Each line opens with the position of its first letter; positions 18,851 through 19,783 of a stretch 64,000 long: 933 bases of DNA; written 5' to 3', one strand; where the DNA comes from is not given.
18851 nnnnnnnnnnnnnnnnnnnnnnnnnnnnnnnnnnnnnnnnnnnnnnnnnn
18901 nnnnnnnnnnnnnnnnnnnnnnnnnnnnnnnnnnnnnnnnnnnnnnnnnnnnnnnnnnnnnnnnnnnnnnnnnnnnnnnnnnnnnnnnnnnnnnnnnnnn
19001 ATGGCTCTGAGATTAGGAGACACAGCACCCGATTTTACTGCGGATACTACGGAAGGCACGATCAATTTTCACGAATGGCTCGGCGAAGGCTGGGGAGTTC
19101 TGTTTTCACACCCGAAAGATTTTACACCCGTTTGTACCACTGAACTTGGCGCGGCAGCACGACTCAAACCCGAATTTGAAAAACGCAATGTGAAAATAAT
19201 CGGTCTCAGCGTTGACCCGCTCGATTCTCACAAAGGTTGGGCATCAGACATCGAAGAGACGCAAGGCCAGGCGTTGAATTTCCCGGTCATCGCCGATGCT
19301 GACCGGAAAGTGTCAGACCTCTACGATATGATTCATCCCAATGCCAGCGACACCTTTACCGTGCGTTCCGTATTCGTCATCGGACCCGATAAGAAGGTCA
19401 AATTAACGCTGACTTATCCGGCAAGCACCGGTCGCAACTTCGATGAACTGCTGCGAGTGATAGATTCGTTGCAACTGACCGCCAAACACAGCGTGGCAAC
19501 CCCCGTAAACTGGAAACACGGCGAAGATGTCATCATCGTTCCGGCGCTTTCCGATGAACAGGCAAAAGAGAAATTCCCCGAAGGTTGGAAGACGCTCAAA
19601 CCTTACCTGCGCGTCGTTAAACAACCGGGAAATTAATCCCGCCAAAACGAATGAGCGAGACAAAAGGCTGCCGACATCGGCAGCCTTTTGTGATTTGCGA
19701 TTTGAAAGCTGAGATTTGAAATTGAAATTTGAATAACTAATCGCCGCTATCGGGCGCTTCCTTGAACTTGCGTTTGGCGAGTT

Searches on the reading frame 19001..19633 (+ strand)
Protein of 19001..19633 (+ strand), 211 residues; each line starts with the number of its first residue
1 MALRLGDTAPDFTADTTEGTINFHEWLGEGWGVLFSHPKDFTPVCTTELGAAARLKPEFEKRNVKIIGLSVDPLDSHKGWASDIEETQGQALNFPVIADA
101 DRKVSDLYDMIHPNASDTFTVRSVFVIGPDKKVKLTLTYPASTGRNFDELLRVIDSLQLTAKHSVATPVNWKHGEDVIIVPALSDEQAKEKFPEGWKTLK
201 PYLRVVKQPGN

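Call 11: find_homologous_proteins(query=window:19001-19633:+, max_evalue=1e-40)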
Query window:19001-19633:+ (211 aa): 8000 proteins with E <= 1e-40 among 8000 candidates; the best 120 are listed.
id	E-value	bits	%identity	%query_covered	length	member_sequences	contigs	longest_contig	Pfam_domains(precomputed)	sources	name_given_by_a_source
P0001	1.1e-139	481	100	100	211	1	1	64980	PF10417.15,PF08534.17,PF00578.28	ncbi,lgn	-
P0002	1.2e-138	478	99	100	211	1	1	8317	PF10417.15,PF08534.17,PF00578.28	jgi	jgi:alkyl hydroperoxide reductase subunit AhpC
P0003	2.2e-138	477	99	100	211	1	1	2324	PF10417.15,PF08534.17,PF00578.28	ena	-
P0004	3.8e-138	476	99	100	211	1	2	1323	PF10417.15,PF08534.17,PF00578.28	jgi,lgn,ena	jgi:alkyl hydroperoxide reductase subunit AhpC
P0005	4.1e-138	476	99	100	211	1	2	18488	PF10417.15,PF08534.17,PF00578.28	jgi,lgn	jgi:thioredoxin-dependent peroxiredoxin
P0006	2.8e-137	473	98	100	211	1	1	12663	PF10417.15,PF08534.17,PF00578.28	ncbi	-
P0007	7.8e-137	472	99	99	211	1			PF10417.15,PF08534.17,PF00578.28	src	-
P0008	4.1e-135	466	96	100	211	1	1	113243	PF10417.15,PF08534.17,PF00578.28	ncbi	ncbi:MAG: peroxiredoxin [Acidobacteriota bacterium]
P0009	9.4e-135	465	96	100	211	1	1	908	PF10417.15,PF08534.17,PF00578.28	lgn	-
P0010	3.5e-134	463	95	100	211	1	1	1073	PF10417.15,PF08534.17,PF00578.28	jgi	jgi:thioredoxin-dependent peroxiredoxin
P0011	1.6e-133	461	94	100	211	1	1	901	PF10417.15,PF08534.17,PF00578.28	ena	-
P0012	2.2e-133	460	94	100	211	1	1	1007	PF10417.15,PF08534.17,PF00578.28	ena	-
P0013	5.3e-133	459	95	99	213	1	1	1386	PF10417.15,PF08534.17,PF00578.28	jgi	jgi:alkyl hydroperoxide reductase subunit AhpC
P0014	7.9e-133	459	94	99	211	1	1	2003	PF10417.15,PF08534.17,PF00578.28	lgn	-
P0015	5.8e-131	453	93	100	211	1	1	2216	PF10417.15,PF08534.17,PF00578.28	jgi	jgi:thioredoxin-dependent peroxiredoxin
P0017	4.8e-130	450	92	99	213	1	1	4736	PF10417.15,PF08534.17,PF00578.28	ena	-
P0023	6.7e-125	433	88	99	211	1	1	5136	PF10417.15,PF08534.17,PF00578.28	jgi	jgi:thioredoxin-dependent peroxiredoxin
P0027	1.8e-124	431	88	99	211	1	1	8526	PF10417.15,PF08534.17,PF00578.28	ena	-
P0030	7.6e-124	429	88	100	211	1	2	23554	PF10417.15,PF08534.17,PF00578.28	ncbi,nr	ncbi:MAG: peroxiredoxin [Blastocatellia bacterium]|nr:peroxiredoxin [Blastocatellia bacterium]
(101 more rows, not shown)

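Call 12: find_encoding_contigs(protein=P0008, flank=4000, max_places=3)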
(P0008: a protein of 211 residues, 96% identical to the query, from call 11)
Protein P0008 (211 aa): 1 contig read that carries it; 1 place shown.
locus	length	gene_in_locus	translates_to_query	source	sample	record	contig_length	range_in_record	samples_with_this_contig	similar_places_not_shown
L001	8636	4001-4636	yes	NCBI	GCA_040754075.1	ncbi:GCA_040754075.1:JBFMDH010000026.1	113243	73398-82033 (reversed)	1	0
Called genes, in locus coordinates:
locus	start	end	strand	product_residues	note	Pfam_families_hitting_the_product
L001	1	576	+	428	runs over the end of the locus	PF04326:SLFN_AlbA_2, PF13749:HATPase_c_4 (faint)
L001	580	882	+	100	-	PF12836:HHH_3, PF00633:HHH (weak)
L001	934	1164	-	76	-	PF09723:Zn_ribbon_8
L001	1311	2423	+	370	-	PF06089:Asparaginase_II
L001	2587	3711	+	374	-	PF00266:Aminotran_5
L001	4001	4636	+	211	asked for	PF00578:AhpC-TSA, PF08534:Redoxin, PF10417:1-cysPrx_C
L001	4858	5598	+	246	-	PF21321:HTH_66, PF04255:DUF433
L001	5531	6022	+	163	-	PF18478:PIN_10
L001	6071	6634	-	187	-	-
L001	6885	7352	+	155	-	-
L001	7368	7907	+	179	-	PF01885:PTS_2-RNA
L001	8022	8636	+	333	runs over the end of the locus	PF03706:LPG_synthase_TM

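Call 13: find_encoding_contigs(protein=P0006, flank=4000, max_places=3)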
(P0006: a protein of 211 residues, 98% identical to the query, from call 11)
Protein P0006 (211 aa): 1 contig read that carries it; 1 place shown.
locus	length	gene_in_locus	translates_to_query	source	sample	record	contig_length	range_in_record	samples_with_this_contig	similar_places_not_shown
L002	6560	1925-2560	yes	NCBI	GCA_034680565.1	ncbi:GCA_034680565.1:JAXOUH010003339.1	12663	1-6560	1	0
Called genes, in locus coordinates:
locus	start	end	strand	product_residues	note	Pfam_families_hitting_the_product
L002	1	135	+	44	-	?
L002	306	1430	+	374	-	PF00155:Aminotran_1_2 (faint), PF00266:Aminotran_5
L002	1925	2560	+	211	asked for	PF00578:AhpC-TSA, PF08534:Redoxin, PF10417:1-cysPrx_C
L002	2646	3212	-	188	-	-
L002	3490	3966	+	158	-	-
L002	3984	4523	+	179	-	PF01885:PTS_2-RNA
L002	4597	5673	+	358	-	PF12704:MacB_PCD, PF02687:FtsX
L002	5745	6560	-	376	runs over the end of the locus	-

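Call 14: find_encoding_contigs(protein=P0030, flank=4000, max_places=3)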
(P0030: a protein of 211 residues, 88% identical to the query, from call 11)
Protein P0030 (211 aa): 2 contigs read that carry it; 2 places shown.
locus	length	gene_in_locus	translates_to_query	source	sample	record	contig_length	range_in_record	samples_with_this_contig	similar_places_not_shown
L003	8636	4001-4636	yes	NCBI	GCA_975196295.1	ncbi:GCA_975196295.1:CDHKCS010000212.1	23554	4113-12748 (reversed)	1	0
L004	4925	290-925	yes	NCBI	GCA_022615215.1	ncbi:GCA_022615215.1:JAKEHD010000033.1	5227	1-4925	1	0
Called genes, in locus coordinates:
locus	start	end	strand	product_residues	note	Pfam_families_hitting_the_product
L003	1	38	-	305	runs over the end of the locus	PF02567:PhzC-PhzF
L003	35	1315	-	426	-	PF00155:Aminotran_1_2, PF12897:Asp_aminotransf (weak)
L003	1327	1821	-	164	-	PF01022:HTH_5 (faint), PF01047:MarR (weak), PF12802:MarR_2 (weak), PF13404:HTH_AsnC-type, PF13412:HTH_24, PF01037:AsnC_trans_reg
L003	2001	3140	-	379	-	-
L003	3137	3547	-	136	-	-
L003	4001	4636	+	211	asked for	PF00578:AhpC-TSA, PF08534:Redoxin, PF10417:1-cysPrx_C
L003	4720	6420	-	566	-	PF00999:Na_H_Exchanger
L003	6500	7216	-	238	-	PF09335:VTT_dom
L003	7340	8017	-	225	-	PF01135:PCMT, PF00398:RrnaAD (weak), PF01189:Methyltr_RsmB-F (faint)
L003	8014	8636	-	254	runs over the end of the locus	PF01975:SurE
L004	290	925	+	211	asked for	PF00578:AhpC-TSA, PF08534:Redoxin, PF10417:1-cysPrx_C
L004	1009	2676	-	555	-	PF00999:Na_H_Exchanger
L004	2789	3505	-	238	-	PF09335:VTT_dom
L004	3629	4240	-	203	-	PF01135:PCMT, PF00398:RrnaAD (weak), PF01189:Methyltr_RsmB-F (weak)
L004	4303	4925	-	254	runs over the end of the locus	PF01975:SurE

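Call 15: find_encoding_contigs(protein=P0005, flank=4000, max_places=3)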
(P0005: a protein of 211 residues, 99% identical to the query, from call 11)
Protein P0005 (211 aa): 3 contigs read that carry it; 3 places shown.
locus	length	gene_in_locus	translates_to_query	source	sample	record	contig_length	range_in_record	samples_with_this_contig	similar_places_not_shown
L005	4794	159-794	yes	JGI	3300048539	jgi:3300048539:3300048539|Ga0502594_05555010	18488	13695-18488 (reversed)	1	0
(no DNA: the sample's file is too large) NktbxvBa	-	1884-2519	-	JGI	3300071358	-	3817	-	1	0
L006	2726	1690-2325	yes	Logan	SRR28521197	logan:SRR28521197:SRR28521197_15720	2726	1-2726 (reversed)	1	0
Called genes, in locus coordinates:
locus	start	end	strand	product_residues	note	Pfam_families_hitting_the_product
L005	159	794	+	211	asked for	PF00578:AhpC-TSA, PF08534:Redoxin, PF10417:1-cysPrx_C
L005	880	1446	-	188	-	-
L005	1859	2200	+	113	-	-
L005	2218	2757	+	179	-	PF01885:PTS_2-RNA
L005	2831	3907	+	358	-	PF12704:MacB_PCD, PF02687:FtsX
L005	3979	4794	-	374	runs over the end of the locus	-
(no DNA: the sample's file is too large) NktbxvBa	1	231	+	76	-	?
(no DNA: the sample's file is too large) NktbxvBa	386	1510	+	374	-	PF00155:Aminotran_1_2 (faint), PF00266:Aminotran_5, PF01041:DegT_DnrJ_EryC1 (weak)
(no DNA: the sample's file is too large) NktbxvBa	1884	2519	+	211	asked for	PF00578:AhpC-TSA, PF08534:Redoxin, PF10417:1-cysPrx_C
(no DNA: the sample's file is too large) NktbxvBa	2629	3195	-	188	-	-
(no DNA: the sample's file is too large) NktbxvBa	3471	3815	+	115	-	?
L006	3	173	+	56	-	?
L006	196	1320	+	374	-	PF00155:Aminotran_1_2 (faint), PF00266:Aminotran_5, PF01041:DegT_DnrJ_EryC1 (weak)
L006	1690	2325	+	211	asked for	PF00578:AhpC-TSA, PF08534:Redoxin, PF10417:1-cysPrx_C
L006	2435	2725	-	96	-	?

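Call 25: search_protein_families(library=pfam, proteins=[L109:3050-3685:-], max_evalue=0.00001)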
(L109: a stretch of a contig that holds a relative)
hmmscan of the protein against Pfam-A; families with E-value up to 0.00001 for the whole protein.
L109:3050-3685:- (211 aa): 3 families
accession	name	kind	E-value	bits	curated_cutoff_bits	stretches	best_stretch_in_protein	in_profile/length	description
PF00578.27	AhpC-TSA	-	6.5e-32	110.5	26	1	6-134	2-122/124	AhpC/TSA family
PF08534.16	Redoxin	-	4.4e-12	46.5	26.6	1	6-147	3-141/148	Redoxin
PF10417.14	1-cysPrx_C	-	2.5e-11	43.8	21.1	1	156-195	1-41/41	C-terminal domain of 1-Cys peroxiredoxin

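Call 31: find_related_loci(query=window:19001-19633:+, collection=metagenome_contigs, flank=1500)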
Query window:19001-19633:+ (211 aa) in metagenome_contigs; peptide patterns used: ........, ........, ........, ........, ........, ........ (x = any residue, [..] = any of these).
600 stretches matched a pattern (row limit reached: there are more); 594 encode a relative of the query (tblastn E <= 1e-3); the best 80 are kept; 80 distinct loci.
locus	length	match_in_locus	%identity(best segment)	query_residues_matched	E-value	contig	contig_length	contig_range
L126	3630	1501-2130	86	1-210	1e-124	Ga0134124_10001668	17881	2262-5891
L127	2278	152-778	85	1-209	5e-128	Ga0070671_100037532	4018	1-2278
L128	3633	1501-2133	83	1-211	3e-124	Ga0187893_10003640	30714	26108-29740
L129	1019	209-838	83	1-210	2e-135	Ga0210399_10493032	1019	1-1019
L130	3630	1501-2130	83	1-210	6e-123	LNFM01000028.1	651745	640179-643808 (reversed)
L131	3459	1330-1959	84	1-210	1e-124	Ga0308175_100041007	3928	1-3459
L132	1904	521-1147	80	1-209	5e-128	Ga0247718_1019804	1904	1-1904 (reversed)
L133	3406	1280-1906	82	1-209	4e-121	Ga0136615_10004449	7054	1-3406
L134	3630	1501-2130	82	1-210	9e-120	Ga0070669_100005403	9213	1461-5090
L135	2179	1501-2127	83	1-209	9e-126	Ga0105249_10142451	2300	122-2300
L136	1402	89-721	80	1-211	3e-129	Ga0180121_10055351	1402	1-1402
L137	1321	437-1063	82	1-209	4e-129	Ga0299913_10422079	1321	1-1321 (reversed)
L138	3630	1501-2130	80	1-210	8e-119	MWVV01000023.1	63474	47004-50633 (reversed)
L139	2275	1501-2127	81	1-209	2e-121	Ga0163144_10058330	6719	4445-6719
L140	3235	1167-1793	80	1-209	1e-121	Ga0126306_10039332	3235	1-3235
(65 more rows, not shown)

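Call 41: search_protein_families(library=ncbifam, proteins=[window:19001-19633:+], max_evalue=1e-10)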
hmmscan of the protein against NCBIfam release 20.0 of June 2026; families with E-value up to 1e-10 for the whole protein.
window:19001-19633:+ (211 aa): 7 families
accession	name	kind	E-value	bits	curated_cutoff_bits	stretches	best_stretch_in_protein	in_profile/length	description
NF009668.0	PRK13189.1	equivalog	7.7e-63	211.7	211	1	3-191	10-201/224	peroxiredoxin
NF009669.0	PRK13190.1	equivalog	1.4e-56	190.9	261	1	1-191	1-188/203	putative peroxiredoxin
NF009670.0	PRK13191.1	equivalog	4.5e-44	150.5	374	1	5-179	9-186/215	putative peroxiredoxin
NF010122.0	PRK13599.1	equivalog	1.3e-40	139.2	456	1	5-190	9-196/220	peroxiredoxin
NF040737.1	peroxi_PrxU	equivalog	9.5e-27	94.2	270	1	3-178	36-215/233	thioredoxin-dependent peroxiredoxin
NF011576.0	PRK15000.1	subfamily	5.4e-23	81.7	301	1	8-177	7-181/200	peroxiredoxin C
TIGR03137.1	AhpC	equivalog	2.8e-21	76.1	272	1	30-178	32-177/187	alkyl hydroperoxide reductase subunit C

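Call 42: search_solved_structures(query=window:19001-19633:+, max_evalue=1e-30)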
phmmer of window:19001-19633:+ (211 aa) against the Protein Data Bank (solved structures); distinct sequences matched with E-value up to 1e-30: 31.
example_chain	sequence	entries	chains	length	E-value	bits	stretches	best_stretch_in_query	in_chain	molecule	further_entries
6p0w_A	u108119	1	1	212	5.3e-98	330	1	1-210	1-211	Putative thiol-specific antioxidant protein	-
7kuu_A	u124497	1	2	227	2.6e-97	327.8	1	3-210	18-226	Alkyl hydroperoxide reductase C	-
5ykj_A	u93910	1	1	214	9.5e-72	244.2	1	3-207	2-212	Peroxiredoxin PRX1, mitochondrial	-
1prx_A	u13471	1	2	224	4e-71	242.2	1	3-209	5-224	HORF6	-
5b6m_A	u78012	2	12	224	6.2e-71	241.6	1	3-209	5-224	Peroxiredoxin-6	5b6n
2v2g_A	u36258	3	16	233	1.9e-63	217.1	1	1-209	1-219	PEROXIREDOXIN 6 | PEROXIREDOXIN 6.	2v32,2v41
5ovq_A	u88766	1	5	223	7.1e-48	166.2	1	4-197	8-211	Peroxiredoxin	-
5ovq_D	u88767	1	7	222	7.2e-48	166.2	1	4-197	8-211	Peroxiredoxin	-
1xcc_A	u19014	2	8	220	1.7e-44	155.2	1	2-194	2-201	1-Cys peroxiredoxin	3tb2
6q5v_A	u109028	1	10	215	1.4e-38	135.8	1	5-182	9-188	Peroxiredoxin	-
6itz_A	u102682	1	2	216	1.5e-35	125.9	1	5-190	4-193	Peroxiredoxin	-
5xbq_A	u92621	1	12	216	3.3e-35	124.8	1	5-191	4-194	Peroxiredoxin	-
5xbs_A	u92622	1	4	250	1.4e-34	122.8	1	5-195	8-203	Peroxiredoxin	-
3w6g_A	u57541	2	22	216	1.6e-34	122.5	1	5-191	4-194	Probable peroxiredoxin | Peroxiredoxin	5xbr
8hla_A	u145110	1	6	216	3.8e-34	121.4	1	5-190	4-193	Peroxiredoxin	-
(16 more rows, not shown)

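Call 47: find_encoding_contigs(protein=P0017, flank=1500, max_places=2)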
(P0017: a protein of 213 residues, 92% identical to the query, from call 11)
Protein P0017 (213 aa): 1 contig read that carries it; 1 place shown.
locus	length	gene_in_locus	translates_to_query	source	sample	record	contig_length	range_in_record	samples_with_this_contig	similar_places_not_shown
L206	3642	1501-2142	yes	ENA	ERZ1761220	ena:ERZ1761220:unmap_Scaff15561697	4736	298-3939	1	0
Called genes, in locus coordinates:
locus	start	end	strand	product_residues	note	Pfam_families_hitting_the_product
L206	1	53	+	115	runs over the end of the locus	?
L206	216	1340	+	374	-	PF00266:Aminotran_5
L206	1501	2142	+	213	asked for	PF00578:AhpC-TSA, PF08534:Redoxin, PF10417:1-cysPrx_C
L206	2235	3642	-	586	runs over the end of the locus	PF00072:Response_reg, PF00512:HisKA, PF02518:HATPase_c, PF00072:Response_reg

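Call 48: find_encoding_contigs(protein=P0027, flank=1500, max_places=2)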
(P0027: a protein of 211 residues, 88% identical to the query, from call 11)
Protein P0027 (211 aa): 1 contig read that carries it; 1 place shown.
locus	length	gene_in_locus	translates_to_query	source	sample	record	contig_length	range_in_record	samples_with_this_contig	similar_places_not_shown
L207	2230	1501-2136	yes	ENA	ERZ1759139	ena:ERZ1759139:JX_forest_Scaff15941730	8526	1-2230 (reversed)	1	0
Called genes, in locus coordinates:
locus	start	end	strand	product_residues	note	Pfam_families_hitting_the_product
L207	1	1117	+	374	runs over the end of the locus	PF00266:Aminotran_5, PF01041:DegT_DnrJ_EryC1 (weak)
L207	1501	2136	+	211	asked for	PF00578:AhpC-TSA, PF08534:Redoxin, PF10417:1-cysPrx_C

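Call 49: find_encoding_contigs(protein=P0023, flank=1500, max_places=2)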
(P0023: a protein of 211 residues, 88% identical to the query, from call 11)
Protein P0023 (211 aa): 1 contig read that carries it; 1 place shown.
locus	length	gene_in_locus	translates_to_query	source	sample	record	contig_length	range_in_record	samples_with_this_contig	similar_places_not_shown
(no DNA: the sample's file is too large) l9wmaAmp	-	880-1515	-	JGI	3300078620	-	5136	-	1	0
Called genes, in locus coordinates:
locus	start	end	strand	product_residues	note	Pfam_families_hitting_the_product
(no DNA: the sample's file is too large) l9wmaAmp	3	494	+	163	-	?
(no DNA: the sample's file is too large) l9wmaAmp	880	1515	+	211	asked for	PF00578:AhpC-TSA, PF08534:Redoxin, PF10417:1-cysPrx_C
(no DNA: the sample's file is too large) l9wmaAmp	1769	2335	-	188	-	-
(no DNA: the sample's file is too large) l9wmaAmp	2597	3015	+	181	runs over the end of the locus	PF00578:AhpC-TSA, PF08534:Redoxin, PF13098:Thioredoxin_2 (weak), PF13905:Thioredoxin_8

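Call 50: find_encoding_contigs(protein=P0015, flank=1500, max_places=2)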
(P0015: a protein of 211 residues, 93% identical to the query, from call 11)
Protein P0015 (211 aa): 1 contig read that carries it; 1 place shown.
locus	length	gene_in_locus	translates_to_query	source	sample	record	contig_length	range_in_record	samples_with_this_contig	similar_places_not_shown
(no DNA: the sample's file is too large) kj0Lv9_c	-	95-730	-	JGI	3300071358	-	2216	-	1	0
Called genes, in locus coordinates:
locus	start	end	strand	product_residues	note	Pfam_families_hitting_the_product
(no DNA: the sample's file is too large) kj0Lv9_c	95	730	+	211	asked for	PF00578:AhpC-TSA, PF08534:Redoxin, PF10417:1-cysPrx_C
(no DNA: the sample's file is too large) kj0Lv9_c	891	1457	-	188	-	-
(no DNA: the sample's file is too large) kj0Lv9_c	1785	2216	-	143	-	PF00293:NUDIX, PF14815:NUDIX_4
